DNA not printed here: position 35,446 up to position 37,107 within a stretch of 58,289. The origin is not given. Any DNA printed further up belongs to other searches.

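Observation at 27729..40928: Hexuronate operon lacking uxaA/uxaB/uxuA but carrying UxaE, a LarA-like epimerase candidate, a PdxB-like dehydrogenase and gnd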

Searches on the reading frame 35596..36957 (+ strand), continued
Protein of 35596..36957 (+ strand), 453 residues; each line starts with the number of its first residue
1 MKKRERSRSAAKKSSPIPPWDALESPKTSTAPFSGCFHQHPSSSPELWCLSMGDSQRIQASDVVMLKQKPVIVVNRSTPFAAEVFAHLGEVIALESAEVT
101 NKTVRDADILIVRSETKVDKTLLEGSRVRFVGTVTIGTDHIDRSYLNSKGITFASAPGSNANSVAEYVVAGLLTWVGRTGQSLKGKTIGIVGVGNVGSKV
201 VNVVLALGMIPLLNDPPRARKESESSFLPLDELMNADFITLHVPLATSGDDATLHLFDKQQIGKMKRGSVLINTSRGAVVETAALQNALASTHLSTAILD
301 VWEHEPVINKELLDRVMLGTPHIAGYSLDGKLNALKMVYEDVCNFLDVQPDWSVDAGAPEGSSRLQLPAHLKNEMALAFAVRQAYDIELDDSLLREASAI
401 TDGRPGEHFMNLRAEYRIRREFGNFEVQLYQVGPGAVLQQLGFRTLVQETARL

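Call 33: find_encoding_contigs(protein=P0231, flank=8000, max_places=2)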
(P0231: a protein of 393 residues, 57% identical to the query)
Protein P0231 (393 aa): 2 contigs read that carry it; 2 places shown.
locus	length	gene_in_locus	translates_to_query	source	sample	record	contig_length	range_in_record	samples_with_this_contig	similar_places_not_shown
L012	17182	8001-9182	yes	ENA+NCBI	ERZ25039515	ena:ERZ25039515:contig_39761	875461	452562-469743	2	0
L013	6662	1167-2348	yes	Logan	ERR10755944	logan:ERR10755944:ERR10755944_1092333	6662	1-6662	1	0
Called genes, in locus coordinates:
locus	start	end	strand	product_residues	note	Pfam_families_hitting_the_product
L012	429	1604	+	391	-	PF16153:DUF4861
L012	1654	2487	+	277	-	PF04962:KduI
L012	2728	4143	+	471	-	PF02614:UxaC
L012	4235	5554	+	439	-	PF00083:Sugar_tr, PF07690:MFS_1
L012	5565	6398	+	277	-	PF00106:adh_short, PF13561:adh_short_C2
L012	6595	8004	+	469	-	PF03446:NAD_binding_2, PF00393:6PGD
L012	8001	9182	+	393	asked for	PF00389:2-Hacid_dh, PF02826:2-Hacid_dh_C, PF11890:DUF3410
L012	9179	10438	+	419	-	PF09861:Lar_N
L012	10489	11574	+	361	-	PF00294:PfkB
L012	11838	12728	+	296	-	PF00702:Hydrolase (weak), PF13419:HAD_2 (weak)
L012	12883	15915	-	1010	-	PF07669:Eco57I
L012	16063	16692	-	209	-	-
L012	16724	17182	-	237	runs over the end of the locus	PF13274:SocA_Panacea (weak)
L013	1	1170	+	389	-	?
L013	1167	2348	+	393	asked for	PF00389:2-Hacid_dh, PF02826:2-Hacid_dh_C, PF11890:DUF3410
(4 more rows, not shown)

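Call 40: find_related_loci(query=window:35788-36954:+, collection=genome_contigs, flank=10000)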
Query window:35788-36954:+ (389 aa) in genome_contigs; peptide patterns used: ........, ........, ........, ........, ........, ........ (x = any residue, [..] = any of these).
599 stretches matched a pattern (row limit reached: there are more); 576 encode a relative of the query (tblastn E <= 1e-3); the best 80 are kept; 80 distinct loci.
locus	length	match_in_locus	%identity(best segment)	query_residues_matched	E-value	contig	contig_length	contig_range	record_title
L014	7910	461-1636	64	1-388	1e-158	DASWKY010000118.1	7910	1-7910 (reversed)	MAG TPA_asm: Bacteroidota bacterium isolate SMAG_U2934 k141_2719822, whole genome shotgun sequence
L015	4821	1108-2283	63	1-388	5e-160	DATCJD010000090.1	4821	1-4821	MAG TPA_asm: Bacteroidota bacterium isolate SMAG_U7876 k141_21008, whole genome shotgun sequence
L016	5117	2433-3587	60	8-388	3e-135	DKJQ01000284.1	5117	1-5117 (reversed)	MAG TPA_asm: Ignavibacteria bacterium UBA6688 UBA6688_contig_9329, whole genome shotgun sequence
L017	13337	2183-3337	61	8-388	2e-132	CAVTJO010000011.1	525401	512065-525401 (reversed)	MAG: uncultured Bacteroidetes bacterium isolate MFD05942.bin.1.467 genome assembly, contig: contig_29679, whole genome s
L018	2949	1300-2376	55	8-365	1e-120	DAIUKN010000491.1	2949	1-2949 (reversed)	MAG TPA_asm: Bacteroidota bacterium isolate CTOTU26107 NODE_42601_length_2949_cov_3.785764, whole genome shotgun sequenc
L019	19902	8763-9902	49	8-383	3e-116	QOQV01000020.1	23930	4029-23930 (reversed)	MAG: Ignavibacteriae bacterium isolate BY39 NODE_933, whole genome shotgun sequence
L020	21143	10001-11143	54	9-385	3e-115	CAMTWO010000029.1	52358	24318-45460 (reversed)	MAG: uncultured Ignavibacteriae bacterium isolate G03_MAG_00003 genome assembly, contig: G03_MAG_00003_000000000026, who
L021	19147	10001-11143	52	3-380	1e-112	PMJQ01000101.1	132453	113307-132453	MAG: Ignavibacteriae bacterium isolate fen_1277 73.20120600_E2D.52_contig_15277, whole genome shotgun sequence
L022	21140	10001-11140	48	8-383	5e-113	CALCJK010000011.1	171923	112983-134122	MAG: uncultured bacterium isolate H1_Bin_METABAT__173_sub_1 genome assembly, contig: c_000000351180, whole genome shotgu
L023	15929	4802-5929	53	8-380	7e-110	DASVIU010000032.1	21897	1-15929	MAG TPA_asm: Bacteroidota bacterium isolate SMAG_U3001 k141_1154477, whole genome shotgun sequence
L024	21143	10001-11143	52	9-385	1e-109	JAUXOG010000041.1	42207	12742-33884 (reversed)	MAG: Bacteroidota bacterium isolate C1_metabat.bin.52 C1_k141_183410, whole genome shotgun sequence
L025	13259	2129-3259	52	8-380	1e-120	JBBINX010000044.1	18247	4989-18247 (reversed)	MAG: Ignavibacteriales bacterium isolate PGF172224_bin_266 NODE_1371_length_18247_cov_5.781772, whole genome shotgun seq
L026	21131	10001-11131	49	8-382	8e-106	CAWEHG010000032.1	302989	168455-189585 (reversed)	MAG: Ignavibacteriota bacterium isolate MFD02979.bin.3.125 genome assembly, contig: contig_22111, whole genome shotgun s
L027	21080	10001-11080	49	8-365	4e-103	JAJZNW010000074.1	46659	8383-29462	MAG: Bacteroidetes bacterium isolate MAS4.bin38 NODE_614_length_46659_cov_4.750989, whole genome shotgun sequence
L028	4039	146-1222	46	8-368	5e-101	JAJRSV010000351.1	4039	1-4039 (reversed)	MAG: Bacteroidetes bacterium isolate Dive96_bin1.139 k141_4106719, whole genome shotgun sequence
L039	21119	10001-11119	43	8-380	8e-94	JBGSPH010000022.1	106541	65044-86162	MAG: Ignavibacteriaceae bacterium isolate JTS-AC3 k141_2012072, whole genome shotgun sequence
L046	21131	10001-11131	42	7-382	7e-90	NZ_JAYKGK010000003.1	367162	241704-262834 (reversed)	Rosettibacter primus strain 4148-Me NODE_3_length_367162_cov_218.843689, whole genome shotgun sequence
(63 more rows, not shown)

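Call 47: search_protein_families(library=pfam, proteins=[L021:3893-5191:+, L021:5195-6478:+, L021:6316-7524:+, L021:7533-8438:+, L021:12348-14786:-, L020:7690-8424:+, L020:8421-9269:+, L020:11670-13136:+, L020:13146-15101:-, L020:15233-16153:+], max_evalue=0.00001)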
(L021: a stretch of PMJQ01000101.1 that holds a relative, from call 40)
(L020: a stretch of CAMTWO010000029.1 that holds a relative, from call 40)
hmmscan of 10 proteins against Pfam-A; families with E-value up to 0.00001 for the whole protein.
L021:3893-5191:+ (432 aa): 2 families
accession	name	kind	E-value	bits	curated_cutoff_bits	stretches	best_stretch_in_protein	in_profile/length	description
PF03349.22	Toluene_X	-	5.3e-20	71.7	29.7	1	57-346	31-325/421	Outer membrane protein transport protein (OMPP1/FadL/TodX)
PF13505.12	OMP_b-brl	-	1.9e-08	35.1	28.7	1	144-268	66-165/175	Outer membrane protein beta-barrel domain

L021:5195-6478:+ (427 aa): 7 families
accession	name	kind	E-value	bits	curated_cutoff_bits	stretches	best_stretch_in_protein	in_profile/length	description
PF07719.23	TPR_2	-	8.3e-17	60.3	27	0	209-235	4-30/34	Tetratricopeptide repeat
PF00515.34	TPR_1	-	4.5e-11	42.5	27.8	0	209-232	4-27/34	Tetratricopeptide repeat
PF13424.12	TPR_12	-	3.8e-08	33.8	30.1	0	337-404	10-76/77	Tetratricopeptide repeat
PF13428.12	TPR_14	-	7.1e-07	29.7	23.5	0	281-316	8-43/44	Tetratricopeptide repeat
PF13174.12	TPR_6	-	1.5e-06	28.9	26.3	0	209-230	3-24/33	Tetratricopeptide repeat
PF13371.12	TPR_9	-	6.5e-06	26.5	35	0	160-189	30-59/73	Tetratricopeptide repeat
PF13432.12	TPR_16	-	9e-06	26.5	32.7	0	34-74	1-28/65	Tetratricopeptide repeat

L021:6316-7524:+ (402 aa): 5 families
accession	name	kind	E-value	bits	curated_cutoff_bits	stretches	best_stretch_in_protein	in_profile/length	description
PF07719.23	TPR_2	-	7.5e-12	44.8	27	0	125-148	4-27/34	Tetratricopeptide repeat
PF00515.34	TPR_1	-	1.2e-08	34.8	27.8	0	125-148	4-27/34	Tetratricopeptide repeat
PF13174.12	TPR_6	-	6.6e-07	30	26.3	0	125-149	3-27/33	Tetratricopeptide repeat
PF13432.12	TPR_16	-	2.4e-06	28.3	32.7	0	267-306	2-41/65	Tetratricopeptide repeat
PF13428.12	TPR_14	-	8.3e-06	26.4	23.5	0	269-303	8-42/44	Tetratricopeptide repeat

L021:7533-8438:+ (301 aa): 1 family
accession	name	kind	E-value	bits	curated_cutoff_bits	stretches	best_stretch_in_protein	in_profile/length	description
PF01734.28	Patatin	-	5.3e-33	115.3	27.7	1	23-214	1-191/191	Patatin-like phospholipase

L021:12348-14786:- (812 aa): 0 families

L020:7690-8424:+ (244 aa): 3 families
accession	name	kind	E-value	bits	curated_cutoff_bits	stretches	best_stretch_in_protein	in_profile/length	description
PF00106.31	adh_short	-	1.4e-49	168.7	26.6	1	11-200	2-190/195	short chain dehydrogenase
PF13561.12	adh_short_C2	-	8e-46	157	27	1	21-240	8-234/236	Enoyl-(Acyl carrier protein) reductase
PF08659.16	KR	-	6.2e-10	39.7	22.6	1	11-132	2-125/180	KR domain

L020:8421-9269:+ (282 aa): 2 families
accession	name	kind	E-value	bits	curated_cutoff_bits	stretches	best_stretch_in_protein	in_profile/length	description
PF03641.19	Lysine_decarbox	-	5.8e-29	101.4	27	1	139-269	1-130/131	Possible lysine decarboxylase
PF18306.6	LDcluster4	-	1.4e-07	31.7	26.3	1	126-210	31-112/151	SLOG cluster4 family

L020:11670-13136:+ (488 aa): 1 family
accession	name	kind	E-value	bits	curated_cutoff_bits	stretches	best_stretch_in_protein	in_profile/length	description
PF05708.18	Peptidase_C92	-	1.5e-07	32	27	1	197-374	2-165/166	Permuted papain-like amidase enzyme, YaeF/YiiX, C92 family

L020:13146-15101:- (651 aa): 1 family
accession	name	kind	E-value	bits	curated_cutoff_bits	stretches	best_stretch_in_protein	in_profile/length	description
PF13088.12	BNR_2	-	1.9e-06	27.9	31.4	0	207-309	115-214/277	BNR repeat-like domain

L020:15233-16153:+ (306 aa): 6 families
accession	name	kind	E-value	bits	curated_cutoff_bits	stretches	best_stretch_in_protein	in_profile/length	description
PF13460.12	NAD_binding_10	-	8e-28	98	27.2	1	7-160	1-153/184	NAD(P)H-binding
PF05368.20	NmrA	-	4.4e-21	76.2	27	1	3-247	5-245/298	NmrA-like family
PF01370.27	Epimerase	-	8.8e-19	68.3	20.9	1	3-215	1-238/240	NAD dependent epimerase/dehydratase family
PF01073.25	3Beta_HSD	-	1.5e-14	54.2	22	1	5-127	2-129/280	3-beta hydroxysteroid dehydrogenase/isomerase family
PF07993.18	NAD_binding_4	-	1.5e-10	41.1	20.1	0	119-170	170-225/258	Male sterility protein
PF04321.23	RmlD_sub_bind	-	3.9e-06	26.6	27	0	123-237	122-233/287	RmlD substrate binding domain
